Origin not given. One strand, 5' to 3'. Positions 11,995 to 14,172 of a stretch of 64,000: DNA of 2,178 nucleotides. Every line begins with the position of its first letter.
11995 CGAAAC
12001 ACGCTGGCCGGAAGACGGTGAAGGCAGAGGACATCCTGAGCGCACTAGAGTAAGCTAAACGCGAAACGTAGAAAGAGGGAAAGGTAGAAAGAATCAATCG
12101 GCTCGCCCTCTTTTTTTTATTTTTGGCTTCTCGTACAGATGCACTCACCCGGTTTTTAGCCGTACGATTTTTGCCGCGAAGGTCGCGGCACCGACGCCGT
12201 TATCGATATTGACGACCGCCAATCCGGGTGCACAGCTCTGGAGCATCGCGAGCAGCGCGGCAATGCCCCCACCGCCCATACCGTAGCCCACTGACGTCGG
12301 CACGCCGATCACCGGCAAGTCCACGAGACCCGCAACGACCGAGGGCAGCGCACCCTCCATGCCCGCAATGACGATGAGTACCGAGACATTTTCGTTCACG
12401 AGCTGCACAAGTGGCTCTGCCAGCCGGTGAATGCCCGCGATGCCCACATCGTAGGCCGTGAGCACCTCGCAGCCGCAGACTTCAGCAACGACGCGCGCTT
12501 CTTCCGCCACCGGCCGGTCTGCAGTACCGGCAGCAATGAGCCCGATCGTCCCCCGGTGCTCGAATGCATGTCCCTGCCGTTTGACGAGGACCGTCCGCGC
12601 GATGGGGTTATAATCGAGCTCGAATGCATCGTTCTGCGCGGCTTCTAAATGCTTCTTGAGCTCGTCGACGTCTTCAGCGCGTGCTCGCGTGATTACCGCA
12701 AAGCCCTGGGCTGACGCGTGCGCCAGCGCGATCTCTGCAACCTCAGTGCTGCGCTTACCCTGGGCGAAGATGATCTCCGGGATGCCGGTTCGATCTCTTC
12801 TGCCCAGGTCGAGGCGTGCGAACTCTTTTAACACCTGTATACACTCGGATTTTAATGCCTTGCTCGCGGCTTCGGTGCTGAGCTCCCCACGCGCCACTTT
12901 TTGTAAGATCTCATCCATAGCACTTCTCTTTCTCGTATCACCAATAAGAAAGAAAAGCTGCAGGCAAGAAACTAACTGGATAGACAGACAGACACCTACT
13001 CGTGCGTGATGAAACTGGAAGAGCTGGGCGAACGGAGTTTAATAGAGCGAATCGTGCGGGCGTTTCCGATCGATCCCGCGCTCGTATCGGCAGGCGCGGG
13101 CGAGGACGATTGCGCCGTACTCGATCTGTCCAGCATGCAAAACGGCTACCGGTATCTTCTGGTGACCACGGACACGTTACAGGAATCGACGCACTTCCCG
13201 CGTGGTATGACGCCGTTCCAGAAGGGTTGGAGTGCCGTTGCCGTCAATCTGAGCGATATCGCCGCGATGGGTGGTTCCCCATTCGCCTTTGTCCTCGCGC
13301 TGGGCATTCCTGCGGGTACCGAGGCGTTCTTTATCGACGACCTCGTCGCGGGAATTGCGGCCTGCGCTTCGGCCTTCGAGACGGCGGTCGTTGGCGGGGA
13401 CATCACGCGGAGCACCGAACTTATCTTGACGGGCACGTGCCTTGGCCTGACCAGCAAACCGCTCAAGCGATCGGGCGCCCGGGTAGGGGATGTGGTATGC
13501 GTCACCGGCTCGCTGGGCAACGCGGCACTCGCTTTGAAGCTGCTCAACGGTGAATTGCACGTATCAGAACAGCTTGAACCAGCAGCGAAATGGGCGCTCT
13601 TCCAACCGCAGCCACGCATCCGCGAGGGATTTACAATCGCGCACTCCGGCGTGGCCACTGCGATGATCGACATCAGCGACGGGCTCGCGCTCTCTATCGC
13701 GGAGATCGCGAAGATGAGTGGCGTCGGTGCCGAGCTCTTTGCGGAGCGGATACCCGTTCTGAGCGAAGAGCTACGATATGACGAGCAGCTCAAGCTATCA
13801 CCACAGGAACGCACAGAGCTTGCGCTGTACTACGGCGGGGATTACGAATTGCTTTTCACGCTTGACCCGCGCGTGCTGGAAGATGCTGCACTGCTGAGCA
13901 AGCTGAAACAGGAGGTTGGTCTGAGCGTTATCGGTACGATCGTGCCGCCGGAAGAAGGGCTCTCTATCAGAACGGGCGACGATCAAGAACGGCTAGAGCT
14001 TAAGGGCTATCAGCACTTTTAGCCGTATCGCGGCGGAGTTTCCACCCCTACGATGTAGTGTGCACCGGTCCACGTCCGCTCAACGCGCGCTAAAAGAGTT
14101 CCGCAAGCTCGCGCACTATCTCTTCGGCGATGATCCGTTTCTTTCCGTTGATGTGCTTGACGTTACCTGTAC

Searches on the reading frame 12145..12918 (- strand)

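Call 29: search_protein_families(library=pfam, proteins=[window:12145-12918:-], max_evalue=0.0001)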
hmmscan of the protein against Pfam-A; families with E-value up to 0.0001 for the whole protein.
window:12145-12918:- (257 aa): 1 family
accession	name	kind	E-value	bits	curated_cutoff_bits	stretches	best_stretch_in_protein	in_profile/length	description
PF00731.26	AIRC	-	4e-17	62.6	30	1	125-255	2-130/148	AIR carboxylase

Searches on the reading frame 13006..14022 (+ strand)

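Call 29: search_protein_families(library=pfam, proteins=[window:13006-14022:+], max_evalue=0.0001)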
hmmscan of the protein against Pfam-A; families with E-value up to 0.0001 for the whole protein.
window:13006-14022:+ (338 aa): 2 families
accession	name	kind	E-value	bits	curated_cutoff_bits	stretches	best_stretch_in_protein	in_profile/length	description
PF00586.29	AIRS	-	2.3e-27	96.1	24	1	34-148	2-111/112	AIR synthase related protein, N-terminal domain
PF02769.27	AIRS_C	-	8.9e-10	39.4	23.1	1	159-315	1-148/156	AIR synthase related protein, C-terminal domain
